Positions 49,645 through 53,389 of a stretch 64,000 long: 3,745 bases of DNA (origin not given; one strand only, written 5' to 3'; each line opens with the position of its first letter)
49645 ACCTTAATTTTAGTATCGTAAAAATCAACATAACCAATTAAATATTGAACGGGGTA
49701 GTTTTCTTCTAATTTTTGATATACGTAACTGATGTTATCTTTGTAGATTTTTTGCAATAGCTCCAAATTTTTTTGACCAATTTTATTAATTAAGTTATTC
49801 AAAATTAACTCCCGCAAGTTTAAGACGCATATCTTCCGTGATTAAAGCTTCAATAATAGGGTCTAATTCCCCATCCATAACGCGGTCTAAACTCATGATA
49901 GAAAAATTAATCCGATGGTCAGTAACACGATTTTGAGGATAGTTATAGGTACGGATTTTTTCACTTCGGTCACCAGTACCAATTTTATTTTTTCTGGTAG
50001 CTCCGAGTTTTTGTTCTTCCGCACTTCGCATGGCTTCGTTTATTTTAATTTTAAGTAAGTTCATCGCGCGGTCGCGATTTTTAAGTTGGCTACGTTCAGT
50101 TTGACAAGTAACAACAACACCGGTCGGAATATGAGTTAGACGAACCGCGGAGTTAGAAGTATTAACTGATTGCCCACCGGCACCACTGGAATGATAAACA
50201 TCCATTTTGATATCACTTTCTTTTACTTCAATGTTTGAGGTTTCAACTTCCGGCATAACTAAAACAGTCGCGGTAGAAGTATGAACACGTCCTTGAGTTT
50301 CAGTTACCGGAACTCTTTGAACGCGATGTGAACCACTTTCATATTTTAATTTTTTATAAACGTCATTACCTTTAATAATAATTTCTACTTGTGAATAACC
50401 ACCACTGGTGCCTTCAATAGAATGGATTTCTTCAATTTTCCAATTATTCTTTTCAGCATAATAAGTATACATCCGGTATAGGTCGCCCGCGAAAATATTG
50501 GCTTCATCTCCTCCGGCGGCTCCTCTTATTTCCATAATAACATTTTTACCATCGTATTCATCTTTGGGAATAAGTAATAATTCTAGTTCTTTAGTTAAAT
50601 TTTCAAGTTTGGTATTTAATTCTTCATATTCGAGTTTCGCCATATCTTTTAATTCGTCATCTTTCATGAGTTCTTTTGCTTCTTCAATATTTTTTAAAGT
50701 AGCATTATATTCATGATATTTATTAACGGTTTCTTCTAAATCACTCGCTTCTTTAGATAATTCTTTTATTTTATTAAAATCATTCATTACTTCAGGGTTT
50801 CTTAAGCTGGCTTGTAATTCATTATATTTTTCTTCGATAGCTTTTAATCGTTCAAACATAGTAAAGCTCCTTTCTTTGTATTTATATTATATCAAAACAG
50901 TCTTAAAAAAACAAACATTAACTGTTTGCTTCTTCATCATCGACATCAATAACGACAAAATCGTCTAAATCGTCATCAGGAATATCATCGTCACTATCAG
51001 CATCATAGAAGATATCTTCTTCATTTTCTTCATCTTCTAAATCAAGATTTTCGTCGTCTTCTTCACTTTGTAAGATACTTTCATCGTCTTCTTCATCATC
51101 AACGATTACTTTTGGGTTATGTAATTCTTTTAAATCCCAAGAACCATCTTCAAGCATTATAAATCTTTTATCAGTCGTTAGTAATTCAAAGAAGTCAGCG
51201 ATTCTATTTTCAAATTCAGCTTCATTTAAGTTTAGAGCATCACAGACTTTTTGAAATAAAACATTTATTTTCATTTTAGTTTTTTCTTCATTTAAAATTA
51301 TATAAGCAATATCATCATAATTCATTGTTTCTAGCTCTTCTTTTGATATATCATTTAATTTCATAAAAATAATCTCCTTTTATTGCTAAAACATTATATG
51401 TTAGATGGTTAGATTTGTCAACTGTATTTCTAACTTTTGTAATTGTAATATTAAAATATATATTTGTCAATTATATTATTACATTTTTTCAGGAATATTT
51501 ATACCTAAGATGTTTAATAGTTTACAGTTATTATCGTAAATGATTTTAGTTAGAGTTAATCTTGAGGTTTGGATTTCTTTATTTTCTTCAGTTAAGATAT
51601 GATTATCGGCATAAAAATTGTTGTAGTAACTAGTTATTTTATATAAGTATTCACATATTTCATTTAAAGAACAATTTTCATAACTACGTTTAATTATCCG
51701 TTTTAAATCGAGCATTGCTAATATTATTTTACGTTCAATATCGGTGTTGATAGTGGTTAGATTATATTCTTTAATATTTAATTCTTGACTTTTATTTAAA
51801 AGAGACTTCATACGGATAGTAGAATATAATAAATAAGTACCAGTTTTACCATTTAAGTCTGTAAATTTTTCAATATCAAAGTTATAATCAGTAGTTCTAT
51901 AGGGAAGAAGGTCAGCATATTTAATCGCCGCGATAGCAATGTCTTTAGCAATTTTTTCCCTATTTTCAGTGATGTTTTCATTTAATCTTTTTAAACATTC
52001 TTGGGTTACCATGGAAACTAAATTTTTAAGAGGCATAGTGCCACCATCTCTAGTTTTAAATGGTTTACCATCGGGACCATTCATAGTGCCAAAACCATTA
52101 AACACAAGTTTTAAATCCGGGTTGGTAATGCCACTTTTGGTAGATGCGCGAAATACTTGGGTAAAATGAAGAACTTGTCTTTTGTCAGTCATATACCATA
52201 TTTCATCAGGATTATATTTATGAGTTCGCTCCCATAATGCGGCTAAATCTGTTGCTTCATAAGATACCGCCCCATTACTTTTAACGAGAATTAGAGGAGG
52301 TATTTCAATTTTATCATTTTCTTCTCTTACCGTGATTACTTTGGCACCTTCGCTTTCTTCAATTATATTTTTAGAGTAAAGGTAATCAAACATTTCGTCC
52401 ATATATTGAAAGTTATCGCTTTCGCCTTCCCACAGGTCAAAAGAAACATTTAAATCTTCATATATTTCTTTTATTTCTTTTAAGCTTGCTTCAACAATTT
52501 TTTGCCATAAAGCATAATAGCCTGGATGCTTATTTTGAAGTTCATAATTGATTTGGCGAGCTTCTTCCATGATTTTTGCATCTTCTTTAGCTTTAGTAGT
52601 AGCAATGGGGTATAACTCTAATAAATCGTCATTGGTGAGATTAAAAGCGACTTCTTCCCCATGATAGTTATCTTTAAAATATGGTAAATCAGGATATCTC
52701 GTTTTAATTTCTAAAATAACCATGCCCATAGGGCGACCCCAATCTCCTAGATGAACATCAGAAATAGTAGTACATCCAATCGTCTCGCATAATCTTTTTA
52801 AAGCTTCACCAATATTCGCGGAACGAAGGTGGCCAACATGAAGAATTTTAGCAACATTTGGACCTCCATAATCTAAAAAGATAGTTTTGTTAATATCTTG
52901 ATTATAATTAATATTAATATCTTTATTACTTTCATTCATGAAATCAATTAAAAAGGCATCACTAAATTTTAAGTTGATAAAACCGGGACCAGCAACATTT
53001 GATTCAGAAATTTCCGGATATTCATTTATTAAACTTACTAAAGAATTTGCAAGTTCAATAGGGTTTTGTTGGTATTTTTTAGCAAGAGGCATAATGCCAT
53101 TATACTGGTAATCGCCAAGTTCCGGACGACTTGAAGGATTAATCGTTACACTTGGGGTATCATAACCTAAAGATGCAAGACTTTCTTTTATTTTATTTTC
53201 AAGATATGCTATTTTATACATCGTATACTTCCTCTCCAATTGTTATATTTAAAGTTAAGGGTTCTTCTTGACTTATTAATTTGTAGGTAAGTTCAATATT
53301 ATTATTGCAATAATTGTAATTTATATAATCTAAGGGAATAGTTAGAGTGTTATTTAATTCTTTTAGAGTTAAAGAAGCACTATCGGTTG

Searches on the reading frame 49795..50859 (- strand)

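Call 13: search_protein_families(library=pfam, proteins=[window:49795-50859:-], max_evalue=0.00001)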
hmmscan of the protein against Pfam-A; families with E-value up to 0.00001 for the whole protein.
window:49795-50859:- (354 aa): 2 families
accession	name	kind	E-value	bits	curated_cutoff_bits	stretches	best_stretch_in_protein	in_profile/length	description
PF03462.23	PCRF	-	2.2e-71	240.1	24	1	8-199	1-194/194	PCRF domain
PF00472.26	RF-1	-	2e-39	134.6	35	1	208-316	3-116/116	RF-1 domain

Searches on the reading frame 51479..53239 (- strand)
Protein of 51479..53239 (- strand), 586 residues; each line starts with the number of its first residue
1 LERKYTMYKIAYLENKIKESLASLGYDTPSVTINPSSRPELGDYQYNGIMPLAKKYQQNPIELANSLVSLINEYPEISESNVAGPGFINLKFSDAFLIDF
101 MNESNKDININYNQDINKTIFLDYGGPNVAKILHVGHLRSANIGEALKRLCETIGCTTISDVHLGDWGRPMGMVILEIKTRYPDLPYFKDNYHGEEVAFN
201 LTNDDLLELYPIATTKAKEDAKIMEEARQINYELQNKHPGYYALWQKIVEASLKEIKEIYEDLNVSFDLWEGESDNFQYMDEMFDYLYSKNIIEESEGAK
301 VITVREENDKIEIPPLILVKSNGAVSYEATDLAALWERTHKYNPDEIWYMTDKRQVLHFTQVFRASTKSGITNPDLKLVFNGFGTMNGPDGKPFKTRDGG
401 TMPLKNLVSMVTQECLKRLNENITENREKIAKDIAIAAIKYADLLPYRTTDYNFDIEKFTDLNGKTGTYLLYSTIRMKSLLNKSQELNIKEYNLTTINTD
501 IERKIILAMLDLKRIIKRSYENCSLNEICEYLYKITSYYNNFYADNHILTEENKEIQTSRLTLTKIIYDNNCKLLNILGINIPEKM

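Call 13: search_protein_families(library=pfam, proteins=[window:51479-53239:-], max_evalue=0.00001)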
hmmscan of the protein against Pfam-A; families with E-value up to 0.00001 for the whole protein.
window:51479-53239:- (586 aa): 3 families
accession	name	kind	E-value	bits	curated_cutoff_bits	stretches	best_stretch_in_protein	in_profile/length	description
PF00750.26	tRNA-synt_1d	-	8e-69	232.7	23.3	1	113-455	15-348/349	tRNA synthetases class I (R), catalytic domain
PF03485.21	Arg_tRNA_synt_N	-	3.3e-19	69.7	21.5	1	13-92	3-85/85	Arginyl tRNA synthetase N terminal domain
PF05746.21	DALR_1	-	3.4e-19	69.5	22.3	1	470-586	1-117/117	DALR anticodon binding domain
